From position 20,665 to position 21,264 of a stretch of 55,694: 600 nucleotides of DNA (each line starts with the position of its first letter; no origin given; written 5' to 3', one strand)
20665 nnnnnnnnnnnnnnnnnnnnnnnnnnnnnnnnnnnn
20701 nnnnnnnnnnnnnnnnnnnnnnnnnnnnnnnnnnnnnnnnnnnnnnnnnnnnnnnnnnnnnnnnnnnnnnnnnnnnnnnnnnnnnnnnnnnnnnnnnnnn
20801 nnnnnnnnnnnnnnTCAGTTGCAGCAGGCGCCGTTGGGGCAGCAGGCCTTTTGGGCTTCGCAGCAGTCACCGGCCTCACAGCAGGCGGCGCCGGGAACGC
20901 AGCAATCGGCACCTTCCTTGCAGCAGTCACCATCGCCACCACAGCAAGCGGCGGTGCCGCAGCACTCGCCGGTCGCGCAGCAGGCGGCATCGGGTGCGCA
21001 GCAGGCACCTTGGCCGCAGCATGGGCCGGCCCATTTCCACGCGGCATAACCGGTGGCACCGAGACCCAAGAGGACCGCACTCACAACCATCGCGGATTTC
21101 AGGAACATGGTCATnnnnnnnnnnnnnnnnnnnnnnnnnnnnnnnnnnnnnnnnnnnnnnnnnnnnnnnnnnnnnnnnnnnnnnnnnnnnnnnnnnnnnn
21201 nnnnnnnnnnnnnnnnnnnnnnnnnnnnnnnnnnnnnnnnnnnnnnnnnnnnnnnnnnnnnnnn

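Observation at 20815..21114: Secreted mini-protein made of 11 vicinal Cys-Cys dipeptides at a strict 6-7 residue period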

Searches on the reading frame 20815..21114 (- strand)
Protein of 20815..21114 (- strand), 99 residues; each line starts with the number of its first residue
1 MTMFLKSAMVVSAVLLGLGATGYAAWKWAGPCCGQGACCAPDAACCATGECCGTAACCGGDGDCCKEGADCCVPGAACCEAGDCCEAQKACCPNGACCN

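Call 6: search_protein_families(library=pfam, proteins=[window:20815-21114:-], max_evalue=1)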
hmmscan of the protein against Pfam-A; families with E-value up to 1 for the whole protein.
window:20815-21114:- (99 aa): 0 families

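Call 7: search_protein_families(library=ncbifam, proteins=[window:20815-21114:-], max_evalue=1)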
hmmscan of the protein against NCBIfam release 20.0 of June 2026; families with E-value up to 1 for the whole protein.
window:20815-21114:- (99 aa): 0 families

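Call 8: find_homologous_proteins(query=window:20815-21114:-, max_evalue=0.01)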
Query window:20815-21114:-: 8 candidates shared short words with the query, none scored E <= 0.01.

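Call 9: find_encoding_contigs(protein=window:20815-21114:-, flank=10000, max_places=6)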
Protein window:20815-21114:- (99 aa): no gene with exactly this product is on record in the collection.

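Call 11: find_encoding_contigs(protein=window:20815-21108:-, flank=10000, max_places=10)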
Protein window:20815-21108:- (97 aa): 2 contigs read that carry it; 2 places shown.
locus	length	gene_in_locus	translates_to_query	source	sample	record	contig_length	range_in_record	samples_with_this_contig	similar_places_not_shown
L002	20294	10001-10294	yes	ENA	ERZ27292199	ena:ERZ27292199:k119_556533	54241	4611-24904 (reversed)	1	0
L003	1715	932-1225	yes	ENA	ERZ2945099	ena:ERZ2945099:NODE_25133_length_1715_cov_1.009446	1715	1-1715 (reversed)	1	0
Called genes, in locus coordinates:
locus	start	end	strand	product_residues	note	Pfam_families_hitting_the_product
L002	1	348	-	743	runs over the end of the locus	PF02897:Peptidase_S9_N, PF00326:Peptidase_S9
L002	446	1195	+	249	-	PF01507:PAPS_reduct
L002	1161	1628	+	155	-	PF02082:Rrf2, PF03444:WHD_HrcA (faint)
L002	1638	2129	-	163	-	-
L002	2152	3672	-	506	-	PF01841:Transglut_core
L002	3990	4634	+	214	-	-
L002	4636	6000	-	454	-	-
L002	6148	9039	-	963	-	PF14870:PSII_BNR, PF15902:Sortilin-Vps10 (faint)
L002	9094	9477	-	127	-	-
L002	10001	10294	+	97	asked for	-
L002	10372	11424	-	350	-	PF00923:TAL_FSA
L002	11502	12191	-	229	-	PF00106:adh_short, PF01370:Epimerase (weak), PF08659:KR (weak), PF13561:adh_short_C2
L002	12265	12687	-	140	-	PF01894:YjbQ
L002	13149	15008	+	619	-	PF20695:UbiD_N, PF01977:UbiD, PF20696:UbiD_C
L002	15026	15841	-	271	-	PF12698:ABC2_membrane_3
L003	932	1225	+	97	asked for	-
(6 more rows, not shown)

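Call 12: list_cluster_members(proteins=[window:20818-21108:-, window:21210-21581:-])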
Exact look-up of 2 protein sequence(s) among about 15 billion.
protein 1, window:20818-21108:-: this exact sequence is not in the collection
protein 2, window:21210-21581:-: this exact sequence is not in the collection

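Call 18: search_protein_representatives(protein=window:20818-21108:-)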
Query: 97 residues. Proteins with E-value up to 0.001 (for the whole library): 19; up to 1e-10: 1; up to 1e-30: 0. The best 19 are listed.
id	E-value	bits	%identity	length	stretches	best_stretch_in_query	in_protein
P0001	6.1e-12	62.0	36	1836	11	12-38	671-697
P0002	5.5e-09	52.5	42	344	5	14-39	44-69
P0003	2.5e-08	50.3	41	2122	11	17-39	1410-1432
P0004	3.5e-08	49.9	42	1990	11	12-45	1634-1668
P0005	5.8e-08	49.1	61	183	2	25-83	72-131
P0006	3.8e-07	46.5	45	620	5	16-38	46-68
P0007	6.9e-07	45.7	43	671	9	15-39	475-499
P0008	6.2e-06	42.6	39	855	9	16-37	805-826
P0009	1.0e-05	41.9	41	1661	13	12-42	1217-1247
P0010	2.9e-05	40.5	44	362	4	18-46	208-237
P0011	3.9e-05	40.0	56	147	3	34-86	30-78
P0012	5.6e-05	39.5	44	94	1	9-84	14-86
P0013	9.3e-05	38.8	41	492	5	16-41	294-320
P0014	1.7e-04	37.9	38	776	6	9-39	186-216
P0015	2.2e-04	37.6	44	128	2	27-89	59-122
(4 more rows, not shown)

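Call 21: find_homologous_proteins(query=A1, max_evalue=0.001)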
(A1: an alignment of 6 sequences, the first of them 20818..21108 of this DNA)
Query A1 (6 sequences) (97 aa, profile of the alignment): 36 proteins with E <= 0.001 among 8000 candidates.
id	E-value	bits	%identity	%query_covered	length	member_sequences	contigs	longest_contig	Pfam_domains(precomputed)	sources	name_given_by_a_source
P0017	1.8e-29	120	39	100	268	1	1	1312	-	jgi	-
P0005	9.4e-29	118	51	75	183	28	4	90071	-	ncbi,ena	-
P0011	5.1e-28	116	39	98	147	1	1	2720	-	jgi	jgi:hypothetical protein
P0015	6.8e-28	115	52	64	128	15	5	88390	-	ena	-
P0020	3.1e-15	74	53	60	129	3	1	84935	-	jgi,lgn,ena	-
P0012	1.4e-14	72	38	80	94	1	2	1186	-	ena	-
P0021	1.1e-12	66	50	64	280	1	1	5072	PF00403.33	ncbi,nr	ncbi:MAG: cation transporter [Gemmataceae bacterium]|nr:cation transporter [Gemmataceae bacterium]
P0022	1.1e-8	53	39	92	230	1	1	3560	PF00403.33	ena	-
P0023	8.8e-8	50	56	16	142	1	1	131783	-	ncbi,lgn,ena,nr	ncbi:MAG TPA: hypothetical protein VKA60_08420 [Blastocatellia bacterium]|nr:hypothetical protein [B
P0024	1.0e-7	50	57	24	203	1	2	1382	PF00403.33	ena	-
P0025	1.6e-7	49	45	77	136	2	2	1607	-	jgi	-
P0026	1.8e-7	49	59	37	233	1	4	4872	PF00403.33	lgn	-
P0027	8.6e-7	47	36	98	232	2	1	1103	PF00403.33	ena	-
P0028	1.1e-6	47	-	-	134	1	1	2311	-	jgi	jgi:hypothetical protein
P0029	1.3e-6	46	39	98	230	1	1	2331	PF00403.33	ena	-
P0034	9.1e-6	44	35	95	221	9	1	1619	PF00403.33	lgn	-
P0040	5.8e-5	41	-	-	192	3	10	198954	-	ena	-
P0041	1.1e-4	40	45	74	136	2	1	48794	-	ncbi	-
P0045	4.3e-4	38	37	98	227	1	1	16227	PF00403.33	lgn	-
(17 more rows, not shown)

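Call 24: find_encoding_contigs(protein=P0005, flank=8000, max_places=4)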
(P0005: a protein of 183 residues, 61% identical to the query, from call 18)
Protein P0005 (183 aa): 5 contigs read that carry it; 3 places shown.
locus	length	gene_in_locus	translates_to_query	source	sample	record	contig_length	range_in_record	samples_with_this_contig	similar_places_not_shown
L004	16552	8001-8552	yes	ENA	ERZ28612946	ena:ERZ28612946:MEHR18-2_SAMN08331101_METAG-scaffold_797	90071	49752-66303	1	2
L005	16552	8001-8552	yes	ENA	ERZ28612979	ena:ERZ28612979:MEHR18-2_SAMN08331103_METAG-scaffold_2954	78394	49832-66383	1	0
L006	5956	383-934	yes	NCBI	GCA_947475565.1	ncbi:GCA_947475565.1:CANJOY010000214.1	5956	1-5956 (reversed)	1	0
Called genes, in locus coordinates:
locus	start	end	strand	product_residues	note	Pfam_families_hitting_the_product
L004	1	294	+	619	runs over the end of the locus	PF20695:UbiD_N, PF01977:UbiD, PF20696:UbiD_C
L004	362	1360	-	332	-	PF01408:GFO_IDH_MocA, PF22725:GFO_IDH_MocA_C3, PF02894:GFO_IDH_MocA_C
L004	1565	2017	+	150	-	-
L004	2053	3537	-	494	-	-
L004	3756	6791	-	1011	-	PF02012:BNR (faint), PF14870:PSII_BNR (weak)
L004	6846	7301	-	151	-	-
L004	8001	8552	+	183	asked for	-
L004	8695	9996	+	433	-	PF01979:Amidohydro_1, PF07969:Amidohydro_3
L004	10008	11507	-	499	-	PF00515:TPR_1 (faint), PF07719:TPR_2 (faint), PF13424:TPR_12 (faint)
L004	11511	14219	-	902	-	PF01411:tRNA-synt_2c, PF07973:tRNA_SAD, PF02272:DHHA1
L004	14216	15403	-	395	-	PF01969:Ni_insertion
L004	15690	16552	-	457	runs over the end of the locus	PF00696:AA_kinase, PF00583:Acetyltransf_1, PF13508:Acetyltransf_7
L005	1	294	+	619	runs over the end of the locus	PF20695:UbiD_N, PF01977:UbiD, PF20696:UbiD_C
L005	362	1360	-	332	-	PF01408:GFO_IDH_MocA, PF22725:GFO_IDH_MocA_C3, PF02894:GFO_IDH_MocA_C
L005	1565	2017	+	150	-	-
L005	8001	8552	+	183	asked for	-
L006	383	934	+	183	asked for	-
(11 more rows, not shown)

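Call 25: find_encoding_contigs(protein=P0015, flank=8000, max_places=4)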
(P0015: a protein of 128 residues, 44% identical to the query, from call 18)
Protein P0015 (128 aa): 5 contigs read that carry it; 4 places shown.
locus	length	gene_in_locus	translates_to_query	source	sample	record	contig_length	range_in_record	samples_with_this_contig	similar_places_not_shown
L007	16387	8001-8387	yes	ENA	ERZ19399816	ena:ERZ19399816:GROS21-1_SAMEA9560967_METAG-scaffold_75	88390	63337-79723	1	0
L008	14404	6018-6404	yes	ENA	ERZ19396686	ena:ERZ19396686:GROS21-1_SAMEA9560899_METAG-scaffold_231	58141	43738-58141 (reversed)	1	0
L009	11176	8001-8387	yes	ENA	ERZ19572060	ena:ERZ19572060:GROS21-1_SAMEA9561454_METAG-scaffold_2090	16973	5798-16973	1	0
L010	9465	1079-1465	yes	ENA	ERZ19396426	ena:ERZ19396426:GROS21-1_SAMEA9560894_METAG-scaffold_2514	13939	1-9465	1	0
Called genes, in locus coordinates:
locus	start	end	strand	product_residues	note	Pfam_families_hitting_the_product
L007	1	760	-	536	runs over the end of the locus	PF01841:Transglut_core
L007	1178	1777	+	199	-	-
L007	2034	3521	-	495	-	-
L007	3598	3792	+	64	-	-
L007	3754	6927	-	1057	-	PF14870:PSII_BNR (faint), PF25852:DUF6242_C (faint), PF02012:BNR (faint)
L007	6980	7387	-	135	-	-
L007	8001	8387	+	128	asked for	-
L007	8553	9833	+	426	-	PF01979:Amidohydro_1, PF07969:Amidohydro_3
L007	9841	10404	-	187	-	PF00258:Flavodoxin_1, PF03358:FMN_red (faint)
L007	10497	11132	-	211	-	PF18955:DUF5698, PF10035:DUF2179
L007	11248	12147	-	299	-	PF00892:EamA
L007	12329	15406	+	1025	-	PF06452:CBM9_1, PF07995:GSDH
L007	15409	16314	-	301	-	PF01040:UbiA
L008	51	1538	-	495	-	-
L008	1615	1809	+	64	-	-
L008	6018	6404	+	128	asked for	-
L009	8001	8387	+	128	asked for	-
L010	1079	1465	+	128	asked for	-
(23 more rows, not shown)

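Call 31: find_encoding_contigs(protein=P0020, flank=6000, max_places=2)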
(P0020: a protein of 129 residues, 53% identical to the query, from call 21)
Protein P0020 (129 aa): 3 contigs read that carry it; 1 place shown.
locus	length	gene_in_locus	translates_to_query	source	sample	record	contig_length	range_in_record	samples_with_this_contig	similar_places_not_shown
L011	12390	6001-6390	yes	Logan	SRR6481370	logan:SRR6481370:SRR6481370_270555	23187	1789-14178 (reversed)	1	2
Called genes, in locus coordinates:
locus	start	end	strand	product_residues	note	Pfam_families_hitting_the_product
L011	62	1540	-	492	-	-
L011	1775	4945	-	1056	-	PF14870:PSII_BNR (faint), PF15902:Sortilin-Vps10 (faint), PF02012:BNR (faint)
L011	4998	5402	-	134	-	-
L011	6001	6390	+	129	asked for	-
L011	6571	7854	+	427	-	PF01979:Amidohydro_1, PF07969:Amidohydro_3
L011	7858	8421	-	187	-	PF00258:Flavodoxin_1, PF03358:FMN_red (faint)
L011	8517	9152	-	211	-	PF18955:DUF5698, PF10035:DUF2179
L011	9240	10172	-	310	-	PF00892:EamA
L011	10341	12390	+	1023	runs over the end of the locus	PF06452:CBM9_1, PF07995:GSDH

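Call 32: find_encoding_contigs(protein=P0045, flank=8000, max_places=2)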
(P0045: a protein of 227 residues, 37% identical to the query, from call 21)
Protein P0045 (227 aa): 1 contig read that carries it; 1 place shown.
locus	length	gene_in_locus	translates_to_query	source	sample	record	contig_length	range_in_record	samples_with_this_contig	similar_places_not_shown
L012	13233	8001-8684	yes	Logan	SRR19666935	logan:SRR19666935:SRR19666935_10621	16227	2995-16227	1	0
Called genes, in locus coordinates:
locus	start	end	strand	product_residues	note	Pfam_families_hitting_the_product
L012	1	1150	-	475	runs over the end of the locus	PF25973:BSH_CzcB, PF25954:Beta-barrel_RND_2, PF25975:CzcB_C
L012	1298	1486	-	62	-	-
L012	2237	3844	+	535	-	PF07732:Cu-oxidase_3, PF07731:Cu-oxidase_2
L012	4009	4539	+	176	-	PF00403:HMA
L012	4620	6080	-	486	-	PF02321:OEP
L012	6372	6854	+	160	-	-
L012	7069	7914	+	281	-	-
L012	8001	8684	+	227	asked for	PF00403:HMA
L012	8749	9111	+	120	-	-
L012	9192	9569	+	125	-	-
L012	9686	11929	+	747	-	PF25919:BSH_CusB (faint), PF25917:BSH_RND (weak), PF25973:BSH_CzcB, PF25997:BSH_YhbJ (faint), PF25954:Beta-barrel_RND_2, PF25973:BSH_CzcB, PF25975:CzcB_C, PF25989:YknX_C (weak), +2 more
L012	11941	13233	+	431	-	?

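Call 33: find_encoding_contigs(protein=P0041, flank=8000, max_places=2)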
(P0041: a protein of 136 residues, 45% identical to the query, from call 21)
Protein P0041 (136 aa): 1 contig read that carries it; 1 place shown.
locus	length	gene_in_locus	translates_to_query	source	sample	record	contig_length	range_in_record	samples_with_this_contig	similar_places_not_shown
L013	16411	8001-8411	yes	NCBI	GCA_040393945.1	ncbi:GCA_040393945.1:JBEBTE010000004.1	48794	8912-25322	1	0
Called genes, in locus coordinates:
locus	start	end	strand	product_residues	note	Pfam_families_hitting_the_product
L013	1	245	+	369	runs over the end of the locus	-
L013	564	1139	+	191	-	PF13560:HTH_31, PF01381:HTH_3, PF12844:HTH_19 (weak), PF13443:HTH_26 (weak), PF07883:Cupin_2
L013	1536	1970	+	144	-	-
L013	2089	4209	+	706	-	PF00270:DEAD (faint), PF04851:ResIII, PF17757:UvrB_inter, PF27431:UvrB_3rd, PF00271:Helicase_C, PF12344:UvrB, PF02151:UVR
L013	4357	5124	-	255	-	PF02585:PIG-L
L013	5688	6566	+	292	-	PF04055:Radical_SAM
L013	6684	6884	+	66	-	PF02597:ThiS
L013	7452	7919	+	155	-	-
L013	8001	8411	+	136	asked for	-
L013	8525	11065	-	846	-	PF00270:DEAD, PF00271:Helicase_C, PF08482:HrpB_C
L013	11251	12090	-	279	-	PF00889:EF_TS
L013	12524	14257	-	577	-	PF03979:Sigma70_r1_1 (weak), PF00140:Sigma70_r1_2, PF04542:Sigma70_r2, PF04539:Sigma70_r3, PF04545:Sigma70_r4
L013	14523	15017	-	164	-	-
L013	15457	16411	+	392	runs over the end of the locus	PF00437:T2SSE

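Call 38: search_protein_families(library=pfam, proteins=[L004:7433-7813:+, L007:7465-7845:+, L011:5479-5859:+, L013:7452-7916:+, L012:6372-6851:+, L012:7069-7911:+, L012:8749-9108:+, L012:9192-9566:+, P0021, P0040], max_evalue=0.1)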
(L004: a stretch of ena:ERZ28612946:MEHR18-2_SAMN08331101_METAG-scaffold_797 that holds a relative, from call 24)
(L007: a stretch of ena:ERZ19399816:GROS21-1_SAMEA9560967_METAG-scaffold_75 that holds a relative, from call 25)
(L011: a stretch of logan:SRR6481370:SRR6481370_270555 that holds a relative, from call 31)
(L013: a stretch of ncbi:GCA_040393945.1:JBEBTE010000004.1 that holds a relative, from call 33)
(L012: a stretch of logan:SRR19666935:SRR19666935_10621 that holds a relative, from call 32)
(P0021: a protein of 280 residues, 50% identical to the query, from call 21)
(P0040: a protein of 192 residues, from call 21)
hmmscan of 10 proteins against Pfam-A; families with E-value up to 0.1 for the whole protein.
L004:7433-7813:+ (127 aa): 0 families

L007:7465-7845:+ (127 aa): 0 families

L011:5479-5859:+ (127 aa): 0 families

L013:7452-7916:+ (155 aa): 0 families

L012:6372-6851:+ (160 aa): 0 families

L012:7069-7911:+ (281 aa): 2 families
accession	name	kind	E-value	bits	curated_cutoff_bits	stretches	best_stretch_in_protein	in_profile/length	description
PF24273.1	TRASH_HVO_1752_C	-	0.0012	19.3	27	1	242-264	17-39/47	HVO_1752, C-terminal TRASH domain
PF08394.17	Arc_trans_TRASH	-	0.074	13.6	27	0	235-267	10-41/43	Archaeal TRASH domain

L012:8749-9108:+ (120 aa): 0 families

L012:9192-9566:+ (125 aa): 1 family
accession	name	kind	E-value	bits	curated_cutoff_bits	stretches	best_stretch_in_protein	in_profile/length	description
PF08394.17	Arc_trans_TRASH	-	0.0044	17.5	27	1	84-106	11-33/43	Archaeal TRASH domain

P0021 (280 aa): 1 family
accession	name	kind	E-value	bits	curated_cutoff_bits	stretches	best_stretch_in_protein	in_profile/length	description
PF00403.32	HMA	-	8.1e-10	39.4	24.8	1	201-262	1-61/62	Heavy-metal-associated domain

P0040 (192 aa): 1 family
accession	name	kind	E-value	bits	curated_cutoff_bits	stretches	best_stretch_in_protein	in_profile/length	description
PF00403.32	HMA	-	0.00024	21.9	24.8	1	33-85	9-62/62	Heavy-metal-associated domain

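Call 60: search_solved_structures(query=A5, max_evalue=1)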
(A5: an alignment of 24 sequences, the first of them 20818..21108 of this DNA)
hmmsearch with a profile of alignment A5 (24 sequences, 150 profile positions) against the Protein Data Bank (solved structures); distinct sequences matched with E-value up to 1: 7.
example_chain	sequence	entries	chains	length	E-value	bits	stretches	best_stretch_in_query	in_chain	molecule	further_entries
8hk5_B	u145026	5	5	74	0.032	17.3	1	76-123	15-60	Complement C5 | C5a anaphylatoxin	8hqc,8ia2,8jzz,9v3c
1kjs_A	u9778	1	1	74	0.032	17.3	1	76-123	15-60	C5A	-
4uu9_C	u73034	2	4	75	0.032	17.3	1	76-123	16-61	COMPLEMENT C5 | C5a anaphylatoxin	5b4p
9kx6_D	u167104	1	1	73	0.053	16.6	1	76-123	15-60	Complement C5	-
3hqa_A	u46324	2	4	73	0.053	16.6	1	76-123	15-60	Complement C5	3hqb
7rz3_A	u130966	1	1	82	0.57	13.3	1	52-103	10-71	Xt3a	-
1i26_A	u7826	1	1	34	0.98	12.5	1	80-110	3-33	PTU-1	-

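Call 66: search_protein_families(library=ncbifam, alignment_id=A5, max_evalue=0.01)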
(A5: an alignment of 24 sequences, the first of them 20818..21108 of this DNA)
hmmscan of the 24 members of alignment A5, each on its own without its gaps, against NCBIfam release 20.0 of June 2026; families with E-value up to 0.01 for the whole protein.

A. member 1, window:20818-21108:- (97 aa): 0 families

B. families by the number of members that match (of 24 scanned): 1 family
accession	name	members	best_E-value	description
NF041599.1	reg_PtrA_PA2808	1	0.0033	co-regulatory protein PtrA N-terminal domain-containing protein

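Call 67: search_protein_families(library=pfam, alignment_id=A5, max_evalue=0.01)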
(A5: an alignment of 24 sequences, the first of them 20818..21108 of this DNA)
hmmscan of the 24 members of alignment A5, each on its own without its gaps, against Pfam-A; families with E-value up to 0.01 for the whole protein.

A. member 1, window:20818-21108:- (97 aa): 0 families

B. families by the number of members that match (of 24 scanned): 1 family
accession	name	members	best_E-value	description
PF11022.13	ATP19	1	0.0063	ATP synthase subunit K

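Call 69: predict_structure(alignment_id=A5)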
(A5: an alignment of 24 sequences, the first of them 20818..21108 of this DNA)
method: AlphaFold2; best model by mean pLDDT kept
length: 97 residues; sequences in the alignment: 24
mean_pLDDT: 56.6   pTM: 0.33
mean pLDDT of the five models: 56.6, 54.9, 54.7, 51.0, 48.4
residues with pLDDT >= 90: 0; 70-90: 0; 50-70: 85; < 50: 12
segments of 3 or more residues with pLDDT < 50: 20-27
pLDDT, mean of each block of 10 residues (from residue 1): 54 52 49 54 58 56 62 64 58 61
secondary structure, 60 per line:
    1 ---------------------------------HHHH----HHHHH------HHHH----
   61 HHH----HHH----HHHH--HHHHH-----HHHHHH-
elements in order: H34-37 H42-46 H53-56 H75-78 H81-85 H91-96
